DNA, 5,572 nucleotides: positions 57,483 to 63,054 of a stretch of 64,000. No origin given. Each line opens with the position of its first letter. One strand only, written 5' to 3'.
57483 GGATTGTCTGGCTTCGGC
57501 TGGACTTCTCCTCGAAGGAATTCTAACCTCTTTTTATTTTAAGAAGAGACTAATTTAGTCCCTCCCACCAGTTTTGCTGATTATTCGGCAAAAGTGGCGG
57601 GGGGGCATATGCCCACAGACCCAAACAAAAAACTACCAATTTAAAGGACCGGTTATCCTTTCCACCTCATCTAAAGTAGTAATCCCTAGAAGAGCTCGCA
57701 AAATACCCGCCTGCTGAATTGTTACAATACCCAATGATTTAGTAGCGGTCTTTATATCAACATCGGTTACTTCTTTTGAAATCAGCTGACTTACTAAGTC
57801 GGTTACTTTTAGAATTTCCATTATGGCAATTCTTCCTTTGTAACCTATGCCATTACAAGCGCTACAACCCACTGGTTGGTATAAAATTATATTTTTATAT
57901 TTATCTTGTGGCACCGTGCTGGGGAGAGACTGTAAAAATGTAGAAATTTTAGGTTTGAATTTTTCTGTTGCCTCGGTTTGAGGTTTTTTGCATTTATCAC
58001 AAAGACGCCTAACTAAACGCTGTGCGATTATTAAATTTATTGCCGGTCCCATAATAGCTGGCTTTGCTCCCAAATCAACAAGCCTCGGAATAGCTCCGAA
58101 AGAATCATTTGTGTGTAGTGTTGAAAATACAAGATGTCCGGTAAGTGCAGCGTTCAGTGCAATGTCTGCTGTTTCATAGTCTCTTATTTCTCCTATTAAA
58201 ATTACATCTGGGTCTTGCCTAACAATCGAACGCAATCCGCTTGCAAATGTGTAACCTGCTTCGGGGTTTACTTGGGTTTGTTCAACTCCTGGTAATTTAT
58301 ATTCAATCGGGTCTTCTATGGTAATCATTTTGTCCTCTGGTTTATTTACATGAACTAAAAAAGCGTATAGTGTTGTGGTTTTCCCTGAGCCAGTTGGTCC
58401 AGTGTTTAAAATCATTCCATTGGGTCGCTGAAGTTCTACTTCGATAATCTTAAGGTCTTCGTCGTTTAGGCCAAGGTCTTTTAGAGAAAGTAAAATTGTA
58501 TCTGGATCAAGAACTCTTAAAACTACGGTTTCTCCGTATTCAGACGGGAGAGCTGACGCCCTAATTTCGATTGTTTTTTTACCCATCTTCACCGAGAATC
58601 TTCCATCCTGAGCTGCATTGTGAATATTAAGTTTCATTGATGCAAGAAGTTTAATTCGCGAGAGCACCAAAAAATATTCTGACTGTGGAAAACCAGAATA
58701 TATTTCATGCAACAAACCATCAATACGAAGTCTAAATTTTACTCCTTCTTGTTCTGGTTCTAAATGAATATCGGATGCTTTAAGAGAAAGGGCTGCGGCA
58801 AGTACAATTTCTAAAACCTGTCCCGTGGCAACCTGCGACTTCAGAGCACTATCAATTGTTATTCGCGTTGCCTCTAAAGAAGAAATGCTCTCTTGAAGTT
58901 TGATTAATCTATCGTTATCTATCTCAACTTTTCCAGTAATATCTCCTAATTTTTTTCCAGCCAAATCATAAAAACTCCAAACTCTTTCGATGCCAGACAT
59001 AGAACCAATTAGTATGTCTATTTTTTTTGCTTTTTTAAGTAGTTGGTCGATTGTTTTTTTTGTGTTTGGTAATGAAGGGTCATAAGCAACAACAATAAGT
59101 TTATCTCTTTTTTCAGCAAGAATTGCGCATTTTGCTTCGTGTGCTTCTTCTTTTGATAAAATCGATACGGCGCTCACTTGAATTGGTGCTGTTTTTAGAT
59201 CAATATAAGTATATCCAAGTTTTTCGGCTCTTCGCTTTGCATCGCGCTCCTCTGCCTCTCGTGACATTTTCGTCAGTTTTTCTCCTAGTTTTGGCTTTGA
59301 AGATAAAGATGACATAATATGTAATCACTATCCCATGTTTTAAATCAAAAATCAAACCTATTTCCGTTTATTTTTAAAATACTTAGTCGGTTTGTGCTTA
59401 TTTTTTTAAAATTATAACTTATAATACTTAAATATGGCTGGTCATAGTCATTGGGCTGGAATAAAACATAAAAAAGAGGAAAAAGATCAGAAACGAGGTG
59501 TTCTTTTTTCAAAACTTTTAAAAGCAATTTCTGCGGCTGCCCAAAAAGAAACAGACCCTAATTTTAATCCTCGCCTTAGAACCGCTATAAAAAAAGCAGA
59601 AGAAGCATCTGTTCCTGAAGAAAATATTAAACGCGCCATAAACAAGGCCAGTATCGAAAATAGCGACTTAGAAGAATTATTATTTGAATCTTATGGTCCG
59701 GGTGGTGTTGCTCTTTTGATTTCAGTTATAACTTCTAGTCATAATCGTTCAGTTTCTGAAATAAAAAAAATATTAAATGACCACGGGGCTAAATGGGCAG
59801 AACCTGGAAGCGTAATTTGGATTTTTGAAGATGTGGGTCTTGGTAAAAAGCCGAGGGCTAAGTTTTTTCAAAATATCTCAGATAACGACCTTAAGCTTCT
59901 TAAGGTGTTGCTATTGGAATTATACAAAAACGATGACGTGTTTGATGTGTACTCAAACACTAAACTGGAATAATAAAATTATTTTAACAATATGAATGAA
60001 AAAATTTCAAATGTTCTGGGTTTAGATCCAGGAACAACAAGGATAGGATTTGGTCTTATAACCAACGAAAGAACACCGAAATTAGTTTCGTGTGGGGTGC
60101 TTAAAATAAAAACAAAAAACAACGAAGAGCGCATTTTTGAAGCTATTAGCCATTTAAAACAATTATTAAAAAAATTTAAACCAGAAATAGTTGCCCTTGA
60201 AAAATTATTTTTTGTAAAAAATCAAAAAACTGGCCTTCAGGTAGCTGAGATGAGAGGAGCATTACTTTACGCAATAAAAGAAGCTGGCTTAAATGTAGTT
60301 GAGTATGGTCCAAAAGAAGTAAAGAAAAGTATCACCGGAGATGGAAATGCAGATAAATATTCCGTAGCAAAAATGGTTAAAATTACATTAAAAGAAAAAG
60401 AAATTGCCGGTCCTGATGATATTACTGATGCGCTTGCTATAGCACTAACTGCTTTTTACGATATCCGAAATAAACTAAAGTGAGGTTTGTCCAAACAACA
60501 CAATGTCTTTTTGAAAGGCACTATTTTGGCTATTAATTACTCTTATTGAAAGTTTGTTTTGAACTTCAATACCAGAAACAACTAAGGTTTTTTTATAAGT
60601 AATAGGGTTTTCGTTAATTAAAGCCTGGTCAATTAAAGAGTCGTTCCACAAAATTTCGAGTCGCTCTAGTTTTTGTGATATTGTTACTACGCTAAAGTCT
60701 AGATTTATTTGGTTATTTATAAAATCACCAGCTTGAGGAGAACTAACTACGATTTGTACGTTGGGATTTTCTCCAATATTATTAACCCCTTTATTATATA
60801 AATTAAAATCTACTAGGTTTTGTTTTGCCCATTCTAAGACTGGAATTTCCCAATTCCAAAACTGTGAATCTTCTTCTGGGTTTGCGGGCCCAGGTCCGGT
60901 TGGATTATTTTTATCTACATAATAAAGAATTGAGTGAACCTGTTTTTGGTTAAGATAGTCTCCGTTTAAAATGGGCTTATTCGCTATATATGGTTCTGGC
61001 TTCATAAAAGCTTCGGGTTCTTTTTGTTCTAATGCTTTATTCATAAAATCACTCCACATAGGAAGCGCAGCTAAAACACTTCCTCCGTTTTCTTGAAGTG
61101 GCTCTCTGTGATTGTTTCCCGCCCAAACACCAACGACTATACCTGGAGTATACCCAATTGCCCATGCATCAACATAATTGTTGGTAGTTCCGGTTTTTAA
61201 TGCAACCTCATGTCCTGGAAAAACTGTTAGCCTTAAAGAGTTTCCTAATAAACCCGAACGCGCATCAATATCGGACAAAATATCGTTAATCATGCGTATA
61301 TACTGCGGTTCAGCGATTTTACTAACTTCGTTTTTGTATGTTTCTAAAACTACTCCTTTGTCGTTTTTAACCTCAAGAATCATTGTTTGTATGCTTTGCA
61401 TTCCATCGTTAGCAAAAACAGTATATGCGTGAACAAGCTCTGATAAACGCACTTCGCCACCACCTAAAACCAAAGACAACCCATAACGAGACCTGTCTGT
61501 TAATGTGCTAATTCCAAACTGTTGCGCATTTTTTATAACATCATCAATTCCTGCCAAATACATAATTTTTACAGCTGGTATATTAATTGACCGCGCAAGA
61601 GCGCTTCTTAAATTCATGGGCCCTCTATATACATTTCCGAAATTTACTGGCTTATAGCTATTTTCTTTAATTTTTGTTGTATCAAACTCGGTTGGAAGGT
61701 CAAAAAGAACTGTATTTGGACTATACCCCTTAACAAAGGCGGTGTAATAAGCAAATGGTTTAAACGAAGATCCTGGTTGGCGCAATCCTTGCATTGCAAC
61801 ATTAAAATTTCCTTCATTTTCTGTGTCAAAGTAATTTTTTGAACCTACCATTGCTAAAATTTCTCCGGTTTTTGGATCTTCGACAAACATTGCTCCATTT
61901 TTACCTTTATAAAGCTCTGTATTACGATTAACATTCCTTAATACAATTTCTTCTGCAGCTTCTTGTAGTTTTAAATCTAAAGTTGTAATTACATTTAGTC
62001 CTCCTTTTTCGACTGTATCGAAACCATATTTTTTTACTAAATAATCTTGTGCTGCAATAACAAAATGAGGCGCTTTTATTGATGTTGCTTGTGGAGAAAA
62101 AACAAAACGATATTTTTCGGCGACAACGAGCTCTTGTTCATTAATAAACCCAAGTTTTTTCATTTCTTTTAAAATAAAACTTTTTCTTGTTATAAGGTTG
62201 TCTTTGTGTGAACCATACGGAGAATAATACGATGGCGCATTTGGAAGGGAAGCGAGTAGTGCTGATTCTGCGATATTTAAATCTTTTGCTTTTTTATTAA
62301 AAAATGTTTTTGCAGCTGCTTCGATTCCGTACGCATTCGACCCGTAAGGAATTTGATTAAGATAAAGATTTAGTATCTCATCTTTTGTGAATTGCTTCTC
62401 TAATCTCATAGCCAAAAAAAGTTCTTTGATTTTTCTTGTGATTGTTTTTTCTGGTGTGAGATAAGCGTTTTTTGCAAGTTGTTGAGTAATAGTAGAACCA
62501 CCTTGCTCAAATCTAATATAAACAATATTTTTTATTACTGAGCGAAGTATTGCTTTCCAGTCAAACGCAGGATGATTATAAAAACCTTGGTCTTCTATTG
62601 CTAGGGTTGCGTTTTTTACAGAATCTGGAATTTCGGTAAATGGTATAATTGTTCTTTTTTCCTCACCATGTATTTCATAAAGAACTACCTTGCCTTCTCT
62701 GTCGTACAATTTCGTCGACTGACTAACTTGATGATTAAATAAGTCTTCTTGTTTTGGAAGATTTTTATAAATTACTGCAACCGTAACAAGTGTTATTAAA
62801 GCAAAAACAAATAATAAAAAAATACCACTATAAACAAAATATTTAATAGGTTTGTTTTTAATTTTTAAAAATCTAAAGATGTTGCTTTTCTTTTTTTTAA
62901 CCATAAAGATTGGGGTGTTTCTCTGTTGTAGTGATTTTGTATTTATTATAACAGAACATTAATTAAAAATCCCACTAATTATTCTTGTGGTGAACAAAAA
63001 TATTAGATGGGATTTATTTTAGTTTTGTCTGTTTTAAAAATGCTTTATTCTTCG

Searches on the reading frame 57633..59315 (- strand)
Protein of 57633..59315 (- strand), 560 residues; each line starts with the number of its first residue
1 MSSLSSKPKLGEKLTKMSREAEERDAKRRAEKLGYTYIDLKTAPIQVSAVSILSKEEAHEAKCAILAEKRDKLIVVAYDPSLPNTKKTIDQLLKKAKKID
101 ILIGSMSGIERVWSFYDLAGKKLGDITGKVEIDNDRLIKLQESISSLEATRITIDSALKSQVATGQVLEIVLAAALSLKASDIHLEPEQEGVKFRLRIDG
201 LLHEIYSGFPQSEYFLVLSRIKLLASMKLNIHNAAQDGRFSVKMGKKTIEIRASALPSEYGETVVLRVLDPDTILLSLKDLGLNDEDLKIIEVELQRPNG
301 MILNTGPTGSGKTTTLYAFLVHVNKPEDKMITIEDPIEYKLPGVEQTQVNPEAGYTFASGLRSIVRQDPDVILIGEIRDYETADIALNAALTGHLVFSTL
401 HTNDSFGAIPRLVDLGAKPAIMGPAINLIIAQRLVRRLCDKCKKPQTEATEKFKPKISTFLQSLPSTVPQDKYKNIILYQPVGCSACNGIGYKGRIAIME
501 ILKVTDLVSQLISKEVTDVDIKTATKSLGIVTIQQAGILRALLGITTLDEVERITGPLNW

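Call 11: search_protein_families(library=pfam, proteins=[window:57633-59315:-])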
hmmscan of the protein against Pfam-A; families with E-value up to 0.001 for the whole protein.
window:57633-59315:- (560 aa): 1 family
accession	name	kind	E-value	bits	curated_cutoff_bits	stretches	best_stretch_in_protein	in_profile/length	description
PF00437.27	T2SSE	-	5.9e-115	384.3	24.9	1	166-553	10-370/370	Type II/IV secretion system protein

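Call 48: find_homologous_proteins(query=window:57636-59315:-, max_evalue=1e-60)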
Query window:57636-59315:- (560 aa): 8000 proteins with E <= 1e-60 among 8000 candidates; the best 120 are listed.
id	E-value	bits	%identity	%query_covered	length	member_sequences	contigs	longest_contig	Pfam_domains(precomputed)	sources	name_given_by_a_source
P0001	0.0e+0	1211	100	100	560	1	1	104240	PF00437.27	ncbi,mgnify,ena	mgnify:CR=1 FL=1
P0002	0.0e+0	1017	82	100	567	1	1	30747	PF05157.21,PF00437.27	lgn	-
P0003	4.4e-252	856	68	100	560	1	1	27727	PF00437.27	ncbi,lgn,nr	ncbi:MAG: GspE/PulE family protein [bacterium]|nr:GspE/PulE family protein [bacterium]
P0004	2.5e-251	853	69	100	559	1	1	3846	PF00437.27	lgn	-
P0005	6.2e-245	832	67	100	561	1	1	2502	PF05157.21,PF00437.27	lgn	-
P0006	1.9e-236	804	64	100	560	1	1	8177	PF00437.27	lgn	-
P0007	3.7e-236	803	63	99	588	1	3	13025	PF05157.21,PF00437.27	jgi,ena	-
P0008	2.6e-229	781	43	95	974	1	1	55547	PF13173.13,PF05157.21,PF02492.26,PF00437.27,PF13604.13,PF12775.14,PF13476.13,PF13555.13,PF13401.13,PF25199.2,PF20720.4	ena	-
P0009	2.3e-226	771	51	70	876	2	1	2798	PF13173.13,PF00437.27,PF13604.13,PF13555.13,PF00004.36,PF13401.13,PF01637.25,PF04851.22,PF02492.26,PF00005.34,PF12775.14,PF25199.2,PF20720.4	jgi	jgi:type II secretory ATPase GspE/PulE/Tfp pilus assembly ATPase PilB-like protein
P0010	9.5e-222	756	41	96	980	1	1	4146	PF13173.13,PF00437.27,PF13604.13,PF13245.13,PF13555.13,PF00004.36,PF13401.13,PF03215.22,PF04851.22,PF00005.34,PF12775.14,PF25199.2,PF20720.4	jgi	-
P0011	3.9e-221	754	60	100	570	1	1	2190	PF00437.27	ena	-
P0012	7.3e-218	743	-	-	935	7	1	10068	PF13173.13,PF00437.27,PF13604.13,PF13245.13,PF13555.13,PF00004.36,PF13401.13,PF01637.25,PF04851.22,PF07724.21,PF00005.34,PF12775.14,PF25199.2,PF20720.4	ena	-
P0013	2.6e-212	725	59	98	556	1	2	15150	PF00437.27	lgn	-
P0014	3.5e-212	724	59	100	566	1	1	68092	PF00437.27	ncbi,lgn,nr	ncbi:MAG: type II/IV secretion system protein [Candidatus Liptonbacteria bacterium]|nr:type II/IV se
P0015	5.2e-208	710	60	100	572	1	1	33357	PF00437.27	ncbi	-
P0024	1.1e-202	693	-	-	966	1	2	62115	PF13173.13,PF00437.27,PF13604.13,PF13555.13,PF00004.36,PF13401.13,PF03215.22,PF13191.13,PF05157.21,PF06414.19,PF25199.2,PF20720.4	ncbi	ncbi:MAG: GspE/PulE family protein [Minisyncoccia bacterium]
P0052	3.1e-189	648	54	98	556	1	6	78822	PF00437.27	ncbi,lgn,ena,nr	ncbi:MAG TPA: type II/IV secretion system protein [Candidatus Wolfebacteria bacterium]|nr:type II/IV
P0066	1.9e-185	636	53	98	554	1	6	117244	PF00437.27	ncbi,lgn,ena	ncbi:MAG: GspE/PulE family protein [Patescibacteria group bacterium]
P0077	1.2e-184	633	54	99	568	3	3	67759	PF00437.27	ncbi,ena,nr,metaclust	ncbi:MAG: hypothetical protein UX23_C0012G0020 [Parcubacteria group bacterium GW2011_GWB1_45_9]|nr:M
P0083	1.5e-183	630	52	99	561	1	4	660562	PF00437.27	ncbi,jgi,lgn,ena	-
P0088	4.0e-183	628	53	99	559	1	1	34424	PF05157.21,PF00437.27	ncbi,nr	ncbi:type II/IV secretion system protein [Candidatus Jorgensenbacteria bacterium]|nr:type II/IV secr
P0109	1.1e-180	620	51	100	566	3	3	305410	PF05157.21,PF00437.27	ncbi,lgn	-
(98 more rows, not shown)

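Call 49: find_encoding_contigs(protein=P0001, flank=1500, max_places=2)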
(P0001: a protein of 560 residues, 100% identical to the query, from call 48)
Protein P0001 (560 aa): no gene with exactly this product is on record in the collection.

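Call 50: find_encoding_contigs(protein=P0052, flank=2500, max_places=1)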
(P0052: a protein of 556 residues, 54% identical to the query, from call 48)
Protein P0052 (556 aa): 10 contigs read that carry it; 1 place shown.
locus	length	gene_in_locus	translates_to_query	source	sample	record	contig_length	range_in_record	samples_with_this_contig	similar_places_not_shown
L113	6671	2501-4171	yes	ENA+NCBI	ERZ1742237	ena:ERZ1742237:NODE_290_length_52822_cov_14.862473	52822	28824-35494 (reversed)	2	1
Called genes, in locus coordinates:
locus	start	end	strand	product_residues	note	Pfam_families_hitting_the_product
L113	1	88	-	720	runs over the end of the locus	PF00912:Transgly, PF00905:Transpeptidase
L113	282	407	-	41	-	-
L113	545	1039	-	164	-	PF02075:RuvC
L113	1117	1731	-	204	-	PF20772:TACO1_YebC_N, PF01709:Transcrip_reg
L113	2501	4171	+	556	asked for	PF00437:T2SSE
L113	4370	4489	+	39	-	-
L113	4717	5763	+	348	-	PF05496:RuvB_N, PF00004:AAA, PF07728:AAA_5, PF17864:AAA_lid_4, PF05491:WHD_RuvB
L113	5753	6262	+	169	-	PF00932:LTD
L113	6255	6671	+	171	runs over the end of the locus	PF02367:TsaE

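Call 51: find_encoding_contigs(protein=P0088, flank=2500, max_places=1)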
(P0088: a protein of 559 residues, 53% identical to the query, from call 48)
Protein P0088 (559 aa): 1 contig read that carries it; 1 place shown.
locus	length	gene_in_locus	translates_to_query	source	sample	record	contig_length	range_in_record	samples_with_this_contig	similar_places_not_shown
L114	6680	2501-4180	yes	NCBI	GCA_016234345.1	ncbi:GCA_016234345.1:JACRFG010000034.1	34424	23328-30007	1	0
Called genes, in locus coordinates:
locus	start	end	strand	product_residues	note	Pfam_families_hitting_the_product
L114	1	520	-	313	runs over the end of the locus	PF01145:Band_7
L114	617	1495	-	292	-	PF01149:Fapy_DNA_glyco, PF06831:H2TH, PF06827:zf-FPG_IleRS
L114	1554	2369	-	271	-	-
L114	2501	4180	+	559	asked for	PF05157:MshEN (weak), PF00437:T2SSE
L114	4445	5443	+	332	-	PF05496:RuvB_N, PF07728:AAA_5 (faint), PF00004:AAA, PF17864:AAA_lid_4, PF05491:WHD_RuvB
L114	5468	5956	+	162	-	PF02367:TsaE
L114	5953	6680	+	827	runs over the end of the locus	PF02739:5_3_exonuc_N, PF01367:5_3_exonuc, PF00476:DNA_pol_A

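Call 52: find_encoding_contigs(protein=P0024, flank=2500, max_places=1)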
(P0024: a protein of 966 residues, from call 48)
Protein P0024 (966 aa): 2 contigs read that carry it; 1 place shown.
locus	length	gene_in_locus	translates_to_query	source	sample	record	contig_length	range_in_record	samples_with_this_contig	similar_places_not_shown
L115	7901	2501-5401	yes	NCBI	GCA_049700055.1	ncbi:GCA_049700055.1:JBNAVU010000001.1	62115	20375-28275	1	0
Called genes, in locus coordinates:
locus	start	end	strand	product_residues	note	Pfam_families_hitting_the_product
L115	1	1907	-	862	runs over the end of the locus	PF02739:5_3_exonuc_N, PF01367:5_3_exonuc, PF00476:DNA_pol_A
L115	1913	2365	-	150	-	PF02367:TsaE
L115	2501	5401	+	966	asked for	PF05157:MshEN, PF13173:AAA_14 (faint), PF06414:Zeta_toxin (faint), PF00437:T2SSE, PF13555:AAA_29 (faint), PF00004:AAA (faint), PF03215:Rad17 (faint), PF00437:T2SSE, +5 more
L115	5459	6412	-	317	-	-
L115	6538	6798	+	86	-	PF01197:Ribosomal_L31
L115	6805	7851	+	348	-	PF16326:ABC_tran_CTD (weak), PF03462:PCRF, PF00472:RF-1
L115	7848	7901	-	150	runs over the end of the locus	PF00436:SSB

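Call 53: find_encoding_contigs(protein=P0077, flank=2500, max_places=1)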
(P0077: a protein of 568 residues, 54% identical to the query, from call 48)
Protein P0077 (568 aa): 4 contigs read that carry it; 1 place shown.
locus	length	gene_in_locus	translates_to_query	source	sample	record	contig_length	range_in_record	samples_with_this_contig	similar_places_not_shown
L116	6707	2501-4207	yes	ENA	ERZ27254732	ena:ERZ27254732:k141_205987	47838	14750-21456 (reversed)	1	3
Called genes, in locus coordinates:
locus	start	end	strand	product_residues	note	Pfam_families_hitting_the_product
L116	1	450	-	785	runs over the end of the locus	PF00912:Transgly, PF00905:Transpeptidase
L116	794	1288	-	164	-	PF02075:RuvC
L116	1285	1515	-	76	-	PF20772:TACO1_YebC_N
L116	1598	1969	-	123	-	-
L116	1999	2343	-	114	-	-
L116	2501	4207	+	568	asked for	PF00437:T2SSE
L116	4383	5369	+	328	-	PF05496:RuvB_N, PF00004:AAA, PF07728:AAA_5, PF17864:AAA_lid_4, PF05491:WHD_RuvB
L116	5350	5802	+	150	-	PF02367:TsaE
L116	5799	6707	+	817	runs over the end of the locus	PF02739:5_3_exonuc_N, PF01367:5_3_exonuc, PF00476:DNA_pol_A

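Call 54: find_encoding_contigs(protein=P0083, flank=2500, max_places=1)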
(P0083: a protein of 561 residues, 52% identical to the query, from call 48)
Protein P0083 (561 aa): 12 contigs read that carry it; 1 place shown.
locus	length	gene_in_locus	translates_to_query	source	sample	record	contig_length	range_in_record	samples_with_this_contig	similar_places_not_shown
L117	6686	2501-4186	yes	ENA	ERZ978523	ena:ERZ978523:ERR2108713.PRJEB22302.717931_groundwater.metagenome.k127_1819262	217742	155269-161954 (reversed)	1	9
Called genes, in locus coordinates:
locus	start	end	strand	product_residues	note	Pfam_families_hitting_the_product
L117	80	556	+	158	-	-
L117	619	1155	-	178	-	-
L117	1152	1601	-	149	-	-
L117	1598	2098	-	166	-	-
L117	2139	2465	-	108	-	-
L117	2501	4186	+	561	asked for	PF00437:T2SSE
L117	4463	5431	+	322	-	PF05496:RuvB_N, PF02367:TsaE (faint), PF00004:AAA, PF07728:AAA_5, PF17864:AAA_lid_4, PF05491:WHD_RuvB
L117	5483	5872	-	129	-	-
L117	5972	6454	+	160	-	PF02367:TsaE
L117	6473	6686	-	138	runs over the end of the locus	PF02021:UPF0102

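Call 55: find_encoding_contigs(protein=P0109, flank=2500, max_places=1)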
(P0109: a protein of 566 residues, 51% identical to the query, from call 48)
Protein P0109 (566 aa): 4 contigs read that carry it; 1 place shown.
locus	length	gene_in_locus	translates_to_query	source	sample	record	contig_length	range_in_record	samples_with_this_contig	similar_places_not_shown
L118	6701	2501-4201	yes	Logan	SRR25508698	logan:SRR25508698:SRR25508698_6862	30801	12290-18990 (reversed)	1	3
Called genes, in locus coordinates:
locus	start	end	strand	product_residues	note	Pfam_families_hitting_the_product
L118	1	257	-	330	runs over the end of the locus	PF02618:YceG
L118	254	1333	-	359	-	PF01098:FTSW_RODA_SPOVE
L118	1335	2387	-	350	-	PF00814:TsaD, PF22521:HypF_C_2 (weak)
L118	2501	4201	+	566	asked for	PF05157:MshEN (weak), PF00437:T2SSE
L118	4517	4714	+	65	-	-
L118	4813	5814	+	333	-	PF05496:RuvB_N, PF00004:AAA, PF07728:AAA_5 (weak), PF13401:AAA_22 (faint), PF17864:AAA_lid_4, PF05491:WHD_RuvB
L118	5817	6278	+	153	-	PF02367:TsaE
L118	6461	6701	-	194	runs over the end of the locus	PF09335:VTT_dom (weak)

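Call 56: find_encoding_contigs(protein=P0066, flank=2500, max_places=1)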
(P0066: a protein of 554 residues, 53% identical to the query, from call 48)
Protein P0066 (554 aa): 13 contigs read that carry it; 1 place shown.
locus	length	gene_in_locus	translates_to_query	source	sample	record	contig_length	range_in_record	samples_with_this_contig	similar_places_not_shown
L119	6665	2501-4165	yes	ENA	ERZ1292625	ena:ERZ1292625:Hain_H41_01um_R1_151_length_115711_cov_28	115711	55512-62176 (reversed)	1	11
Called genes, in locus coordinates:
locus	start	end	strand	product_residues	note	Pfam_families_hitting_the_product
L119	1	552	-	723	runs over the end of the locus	PF00912:Transgly, PF00905:Transpeptidase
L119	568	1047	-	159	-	PF02075:RuvC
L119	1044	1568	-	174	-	PF20772:TACO1_YebC_N, PF01709:Transcrip_reg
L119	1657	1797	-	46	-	-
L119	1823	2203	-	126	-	-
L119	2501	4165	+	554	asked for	PF00437:T2SSE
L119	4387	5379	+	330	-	PF05496:RuvB_N, PF00004:AAA, PF07728:AAA_5, PF17864:AAA_lid_4, PF05491:WHD_RuvB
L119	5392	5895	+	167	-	PF00932:LTD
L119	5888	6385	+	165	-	PF02367:TsaE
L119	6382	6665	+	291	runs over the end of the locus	PF02739:5_3_exonuc_N, PF01367:5_3_exonuc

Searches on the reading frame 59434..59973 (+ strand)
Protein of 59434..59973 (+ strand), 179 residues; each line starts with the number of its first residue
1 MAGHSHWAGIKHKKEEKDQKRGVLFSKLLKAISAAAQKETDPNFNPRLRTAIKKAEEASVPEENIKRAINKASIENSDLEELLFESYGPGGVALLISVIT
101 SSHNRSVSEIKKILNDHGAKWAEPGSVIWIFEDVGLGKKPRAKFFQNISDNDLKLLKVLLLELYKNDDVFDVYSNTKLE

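Call 11: search_protein_families(library=pfam, proteins=[window:59434-59973:+])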
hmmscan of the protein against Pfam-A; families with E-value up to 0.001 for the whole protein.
window:59434-59973:+ (179 aa): 2 families
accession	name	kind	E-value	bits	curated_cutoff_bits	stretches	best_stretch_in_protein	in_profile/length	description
PF20772.2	TACO1_YebC_N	-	5.6e-25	88.1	36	1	5-73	1-71/73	TACO1/YebC protein N-terminal domain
PF01709.26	Transcrip_reg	-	1.1e-17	64.6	27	1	79-136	1-58/160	TACO1/YebC second and third domain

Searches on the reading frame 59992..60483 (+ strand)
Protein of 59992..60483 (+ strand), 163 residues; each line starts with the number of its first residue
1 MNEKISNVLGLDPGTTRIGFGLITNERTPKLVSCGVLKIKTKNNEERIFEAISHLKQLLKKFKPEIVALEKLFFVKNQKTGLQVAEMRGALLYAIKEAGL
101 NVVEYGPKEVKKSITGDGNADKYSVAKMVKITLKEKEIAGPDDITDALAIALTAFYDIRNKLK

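Call 11: search_protein_families(library=pfam, proteins=[window:59992-60483:+])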
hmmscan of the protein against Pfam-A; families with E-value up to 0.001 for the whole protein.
window:59992-60483:+ (163 aa): 1 family
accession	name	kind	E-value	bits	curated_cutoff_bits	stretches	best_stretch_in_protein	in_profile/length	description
PF02075.23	RuvC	-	6e-39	133.8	22.2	1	8-153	1-147/148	Crossover junction endodeoxyribonuclease RuvC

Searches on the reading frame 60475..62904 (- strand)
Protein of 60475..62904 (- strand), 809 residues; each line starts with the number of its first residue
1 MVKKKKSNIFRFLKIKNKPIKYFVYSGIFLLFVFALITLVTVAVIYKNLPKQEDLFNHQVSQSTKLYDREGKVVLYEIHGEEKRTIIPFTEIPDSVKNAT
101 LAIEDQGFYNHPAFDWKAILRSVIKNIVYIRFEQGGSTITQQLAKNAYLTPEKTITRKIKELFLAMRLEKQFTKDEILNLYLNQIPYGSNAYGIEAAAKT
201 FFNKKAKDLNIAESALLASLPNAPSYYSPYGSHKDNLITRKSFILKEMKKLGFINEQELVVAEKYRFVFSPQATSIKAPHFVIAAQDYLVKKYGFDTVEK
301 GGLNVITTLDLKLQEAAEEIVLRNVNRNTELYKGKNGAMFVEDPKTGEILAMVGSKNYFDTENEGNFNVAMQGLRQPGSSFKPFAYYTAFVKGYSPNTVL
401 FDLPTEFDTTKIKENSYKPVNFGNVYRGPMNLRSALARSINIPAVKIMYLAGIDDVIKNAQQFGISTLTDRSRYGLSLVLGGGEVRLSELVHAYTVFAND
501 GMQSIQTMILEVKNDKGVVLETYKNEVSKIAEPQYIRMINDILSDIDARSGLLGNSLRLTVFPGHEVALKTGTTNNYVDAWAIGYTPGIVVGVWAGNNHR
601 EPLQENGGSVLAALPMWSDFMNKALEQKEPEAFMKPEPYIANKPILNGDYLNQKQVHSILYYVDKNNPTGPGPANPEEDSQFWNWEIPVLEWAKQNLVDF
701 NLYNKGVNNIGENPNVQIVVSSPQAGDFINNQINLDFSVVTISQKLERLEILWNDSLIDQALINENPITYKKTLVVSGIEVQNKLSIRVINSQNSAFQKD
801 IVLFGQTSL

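Call 11: search_protein_families(library=pfam, proteins=[window:60475-62904:-])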
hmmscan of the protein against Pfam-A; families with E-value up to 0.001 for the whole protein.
window:60475-62904:- (809 aa): 2 families
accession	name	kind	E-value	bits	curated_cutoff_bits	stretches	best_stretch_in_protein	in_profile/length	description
PF00912.28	Transgly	-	1.3e-64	217.3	27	1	74-249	4-178/178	Transglycosylase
PF00905.27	Transpeptidase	-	6.3e-23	81.9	22.1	1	337-589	1-272/299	Penicillin binding protein transpeptidase domain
